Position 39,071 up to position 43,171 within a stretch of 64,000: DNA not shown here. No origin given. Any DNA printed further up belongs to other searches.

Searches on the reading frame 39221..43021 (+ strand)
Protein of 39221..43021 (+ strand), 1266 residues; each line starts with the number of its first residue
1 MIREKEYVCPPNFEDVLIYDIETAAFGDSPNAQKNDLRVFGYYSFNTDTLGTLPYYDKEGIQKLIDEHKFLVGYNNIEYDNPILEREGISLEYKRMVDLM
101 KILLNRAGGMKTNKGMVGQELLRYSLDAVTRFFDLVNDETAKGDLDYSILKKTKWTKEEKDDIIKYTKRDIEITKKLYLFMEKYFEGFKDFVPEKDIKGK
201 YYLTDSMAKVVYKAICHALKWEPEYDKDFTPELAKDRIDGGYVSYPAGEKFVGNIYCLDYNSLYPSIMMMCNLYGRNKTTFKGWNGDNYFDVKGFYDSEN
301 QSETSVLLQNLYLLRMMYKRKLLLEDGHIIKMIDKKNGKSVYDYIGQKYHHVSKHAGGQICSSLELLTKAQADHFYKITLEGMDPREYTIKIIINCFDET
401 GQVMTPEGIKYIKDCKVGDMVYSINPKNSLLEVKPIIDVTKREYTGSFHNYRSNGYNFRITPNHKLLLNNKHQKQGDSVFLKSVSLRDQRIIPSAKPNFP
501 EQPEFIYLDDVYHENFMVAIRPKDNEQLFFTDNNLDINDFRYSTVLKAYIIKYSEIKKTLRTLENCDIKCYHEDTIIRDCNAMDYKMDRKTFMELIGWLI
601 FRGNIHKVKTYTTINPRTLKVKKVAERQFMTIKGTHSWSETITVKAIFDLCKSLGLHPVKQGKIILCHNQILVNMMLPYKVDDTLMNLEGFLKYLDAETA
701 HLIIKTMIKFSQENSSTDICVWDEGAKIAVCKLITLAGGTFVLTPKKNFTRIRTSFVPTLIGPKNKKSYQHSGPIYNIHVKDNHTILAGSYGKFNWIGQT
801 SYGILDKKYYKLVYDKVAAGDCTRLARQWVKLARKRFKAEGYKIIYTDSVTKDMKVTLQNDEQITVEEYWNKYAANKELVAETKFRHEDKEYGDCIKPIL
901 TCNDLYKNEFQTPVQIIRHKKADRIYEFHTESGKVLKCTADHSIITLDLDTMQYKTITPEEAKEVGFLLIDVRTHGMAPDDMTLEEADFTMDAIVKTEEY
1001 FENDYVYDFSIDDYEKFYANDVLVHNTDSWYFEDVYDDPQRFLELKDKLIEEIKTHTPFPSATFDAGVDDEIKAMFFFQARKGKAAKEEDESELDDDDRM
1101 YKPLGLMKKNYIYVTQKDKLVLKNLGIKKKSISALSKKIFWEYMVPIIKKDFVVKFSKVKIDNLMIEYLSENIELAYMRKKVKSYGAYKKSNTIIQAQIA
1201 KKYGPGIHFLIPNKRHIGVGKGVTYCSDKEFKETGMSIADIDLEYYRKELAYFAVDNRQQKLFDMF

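Call 11: search_protein_families(library=phrogs, proteins=[window:39221-43021:+], max_evalue=0.001)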
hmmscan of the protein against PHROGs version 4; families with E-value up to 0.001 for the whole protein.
window:39221-43021:+ (1266 aa): 2 families
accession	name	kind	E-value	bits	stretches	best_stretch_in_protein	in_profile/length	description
phrog_403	-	DNA, RNA and nucleotide metabolism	6.7e-07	29.5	1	62-188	135-253/321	DNA polymerase exonuclease subunit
phrog_36001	-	unknown function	4.9e-06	26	0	395-468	96-164/715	-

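Call 12: search_protein_families(library=pfam, proteins=[window:39221-43021:+], max_evalue=0.01)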
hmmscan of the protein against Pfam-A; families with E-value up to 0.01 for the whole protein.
window:39221-43021:+ (1266 aa): 3 families
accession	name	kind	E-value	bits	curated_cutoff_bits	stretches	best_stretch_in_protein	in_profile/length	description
PF14890.11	Intein_splicing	-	1.3e-15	58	35.8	2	857-1026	2-155/155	Intein splicing domain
PF01079.26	Hint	-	7.1e-06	26.2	29.7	1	395-483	12-107/213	Hint module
PF00136.26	DNA_pol_B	-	1.6e-05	24.3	23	1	236-273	41-78/453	DNA polymerase family B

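Call 38: find_homologous_proteins(query=window:39221-43021:+, max_evalue=1e-20)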
Query window:39221-43021:+ (1266 aa): 18 proteins with E <= 1e-20 among 7080 candidates.
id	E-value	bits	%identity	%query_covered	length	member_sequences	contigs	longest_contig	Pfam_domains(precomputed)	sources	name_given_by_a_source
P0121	0.0e+0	2817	96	100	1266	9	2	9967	PF00136.27,PF14890.12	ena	-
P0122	5.8e-262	891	50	38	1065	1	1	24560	PF00136.27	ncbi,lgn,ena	-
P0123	8.5e-243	827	48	37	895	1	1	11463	PF00136.27,PF14890.12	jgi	-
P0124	8.4e-242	824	49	37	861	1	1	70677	PF00136.27,PF14890.12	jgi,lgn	jgi:hypothetical protein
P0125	2.2e-238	813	49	37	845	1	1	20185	PF00136.27,PF14890.12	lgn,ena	-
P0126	8.8e-234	797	50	37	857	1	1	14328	PF00136.27,PF14890.12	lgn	-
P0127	2.7e-213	729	44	39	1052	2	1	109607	PF14890.12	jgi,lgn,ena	-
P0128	5.2e-206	705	61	20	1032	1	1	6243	PF14528.12,PF14890.12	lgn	-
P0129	4.0e-200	686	37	66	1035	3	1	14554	PF00136.27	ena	-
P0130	2.9e-187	643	50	31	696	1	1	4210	PF00136.27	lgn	-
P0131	9.6e-176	605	50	24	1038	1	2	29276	PF00136.27,PF14528.12,PF14890.12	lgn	-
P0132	1.4e-164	568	35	40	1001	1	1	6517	PF07591.16,PF00136.27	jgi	jgi:DNA polymerase elongation subunit (family B)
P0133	4.7e-132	460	40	24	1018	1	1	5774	PF00136.27,PF14890.12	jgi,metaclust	metaclust:\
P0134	2.4e-105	372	36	36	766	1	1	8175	PF00136.27,PF14890.12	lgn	-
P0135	1.9e-92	329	34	24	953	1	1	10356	PF00136.27,PF13482.13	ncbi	-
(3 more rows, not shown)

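Call 39: find_encoding_contigs(protein=P0124, flank=10000, max_places=2)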
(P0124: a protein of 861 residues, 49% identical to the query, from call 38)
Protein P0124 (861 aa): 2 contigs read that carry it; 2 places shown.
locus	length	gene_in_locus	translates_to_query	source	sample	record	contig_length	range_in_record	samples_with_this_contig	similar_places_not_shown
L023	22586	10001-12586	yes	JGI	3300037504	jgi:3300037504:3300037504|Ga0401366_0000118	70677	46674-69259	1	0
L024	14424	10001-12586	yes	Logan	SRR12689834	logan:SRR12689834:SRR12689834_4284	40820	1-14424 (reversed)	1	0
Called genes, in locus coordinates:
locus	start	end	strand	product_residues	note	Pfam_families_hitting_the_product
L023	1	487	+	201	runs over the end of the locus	-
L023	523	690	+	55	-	-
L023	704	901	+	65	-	-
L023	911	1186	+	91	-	-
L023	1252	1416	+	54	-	-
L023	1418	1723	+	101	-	-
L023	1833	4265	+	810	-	PF12705:PDDEXK_1, PF04851:ResIII, PF00271:Helicase_C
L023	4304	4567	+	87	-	-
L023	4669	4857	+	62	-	-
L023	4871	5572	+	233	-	-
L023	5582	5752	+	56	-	-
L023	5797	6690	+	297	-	PF05496:RuvB_N (weak), PF00004:AAA, PF13177:DNA_pol3_delta2, PF13401:AAA_22 (faint), PF13173:AAA_14 (weak)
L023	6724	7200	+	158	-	-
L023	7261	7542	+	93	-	-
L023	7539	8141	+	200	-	-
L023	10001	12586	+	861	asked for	PF00136:DNA_pol_B (faint), PF14890:Intein_splicing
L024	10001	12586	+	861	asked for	PF00136:DNA_pol_B (faint), PF14890:Intein_splicing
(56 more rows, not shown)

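Call 40: find_encoding_contigs(protein=P0127, flank=10000, max_places=2)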
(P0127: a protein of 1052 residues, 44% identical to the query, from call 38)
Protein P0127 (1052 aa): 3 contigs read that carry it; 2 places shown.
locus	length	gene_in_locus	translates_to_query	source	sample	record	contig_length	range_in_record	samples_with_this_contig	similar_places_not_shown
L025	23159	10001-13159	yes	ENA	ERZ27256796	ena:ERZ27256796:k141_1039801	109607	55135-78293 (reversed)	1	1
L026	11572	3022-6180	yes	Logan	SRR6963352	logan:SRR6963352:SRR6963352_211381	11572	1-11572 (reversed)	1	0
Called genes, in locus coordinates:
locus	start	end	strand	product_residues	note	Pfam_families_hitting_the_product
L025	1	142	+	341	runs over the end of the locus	-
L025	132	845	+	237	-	PF14890:Intein_splicing (weak)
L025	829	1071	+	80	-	-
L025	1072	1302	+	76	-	-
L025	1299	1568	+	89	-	-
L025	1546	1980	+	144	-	-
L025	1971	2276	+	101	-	-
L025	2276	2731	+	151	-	-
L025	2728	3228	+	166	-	-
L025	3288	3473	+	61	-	-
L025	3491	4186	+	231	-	-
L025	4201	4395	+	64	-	-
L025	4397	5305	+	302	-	PF13177:DNA_pol3_delta2 (faint), PF00004:AAA, PF21328:Gp44_lid (faint)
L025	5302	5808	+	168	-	-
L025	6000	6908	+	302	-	PF00145:DNA_methylase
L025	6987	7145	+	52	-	-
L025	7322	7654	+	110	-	-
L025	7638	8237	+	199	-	-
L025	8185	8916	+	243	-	-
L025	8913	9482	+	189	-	PF05063:MT-A70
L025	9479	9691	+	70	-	-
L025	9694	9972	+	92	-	-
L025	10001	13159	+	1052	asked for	PF14890:Intein_splicing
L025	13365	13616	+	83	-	-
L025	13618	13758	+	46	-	PF13597:NRDD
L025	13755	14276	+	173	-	-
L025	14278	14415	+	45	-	-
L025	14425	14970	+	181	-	-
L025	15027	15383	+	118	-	-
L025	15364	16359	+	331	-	-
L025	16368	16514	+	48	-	-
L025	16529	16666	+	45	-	-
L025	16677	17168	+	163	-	-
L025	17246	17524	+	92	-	-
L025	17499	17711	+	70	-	PF08946:Osmo_CC (weak)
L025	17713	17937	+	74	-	-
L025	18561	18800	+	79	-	-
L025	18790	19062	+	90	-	-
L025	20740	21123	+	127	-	-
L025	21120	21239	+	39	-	-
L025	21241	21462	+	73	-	-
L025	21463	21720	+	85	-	-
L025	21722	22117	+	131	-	PF04002:RadC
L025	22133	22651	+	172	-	-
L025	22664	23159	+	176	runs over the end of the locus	-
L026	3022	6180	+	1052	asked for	PF14890:Intein_splicing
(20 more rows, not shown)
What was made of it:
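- In L025 it lies in the middle of a 109.6-kb contig (call 40).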

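Call 71: find_encoding_contigs(protein=P0122, flank=10000, max_places=1)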
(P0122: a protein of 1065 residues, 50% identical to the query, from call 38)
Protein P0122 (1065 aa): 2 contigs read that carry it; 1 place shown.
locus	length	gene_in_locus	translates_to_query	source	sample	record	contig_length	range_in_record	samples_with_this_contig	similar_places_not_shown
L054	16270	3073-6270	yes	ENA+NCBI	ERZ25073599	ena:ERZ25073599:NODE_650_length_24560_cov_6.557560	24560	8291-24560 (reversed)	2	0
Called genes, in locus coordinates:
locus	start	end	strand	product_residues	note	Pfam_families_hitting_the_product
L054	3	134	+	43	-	?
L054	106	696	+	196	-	-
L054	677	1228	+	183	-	-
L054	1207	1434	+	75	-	-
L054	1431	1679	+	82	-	-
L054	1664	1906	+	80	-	PF01906:YbjQ_1 (weak)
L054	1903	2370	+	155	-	-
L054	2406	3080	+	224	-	PF04218:CENP-B_N (faint), PF04545:Sigma70_r4 (faint), PF13384:HTH_23 (faint), PF13412:HTH_24 (faint), PF13518:HTH_28 (faint), PF25787:HTH_SB (faint), PF13392:HNH_3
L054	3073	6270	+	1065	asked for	PF00136:DNA_pol_B (faint)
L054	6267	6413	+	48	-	-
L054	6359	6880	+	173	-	-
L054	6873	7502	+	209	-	-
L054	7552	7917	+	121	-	-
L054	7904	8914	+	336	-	-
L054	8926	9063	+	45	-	-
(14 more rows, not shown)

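Call 72: find_encoding_contigs(protein=P0131, flank=10000, max_places=1)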
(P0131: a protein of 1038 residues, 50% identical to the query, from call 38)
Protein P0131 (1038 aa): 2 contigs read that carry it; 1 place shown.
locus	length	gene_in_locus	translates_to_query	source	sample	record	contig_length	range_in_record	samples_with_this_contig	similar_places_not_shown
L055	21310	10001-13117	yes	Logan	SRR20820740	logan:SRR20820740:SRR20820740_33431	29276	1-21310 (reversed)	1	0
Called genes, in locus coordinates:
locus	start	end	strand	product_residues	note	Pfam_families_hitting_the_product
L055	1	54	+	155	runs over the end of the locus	PF01242:PTPS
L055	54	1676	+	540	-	PF07591:PT-HINT (faint), PF14890:Intein_splicing, PF01844:HNH (weak), PF04055:Radical_SAM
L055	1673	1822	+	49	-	-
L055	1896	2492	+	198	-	PF01227:GTP_cyclohydroI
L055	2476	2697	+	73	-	-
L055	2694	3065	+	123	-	-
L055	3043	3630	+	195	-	-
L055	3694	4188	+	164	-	-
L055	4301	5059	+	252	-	-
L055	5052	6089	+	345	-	-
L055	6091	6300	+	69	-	-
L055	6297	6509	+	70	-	-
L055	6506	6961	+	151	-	-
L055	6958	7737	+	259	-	-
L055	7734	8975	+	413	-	PF01702:TGT (faint)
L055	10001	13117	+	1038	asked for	PF00136:DNA_pol_B (faint), PF14890:Intein_splicing, PF14528:LAGLIDADG_3 (faint)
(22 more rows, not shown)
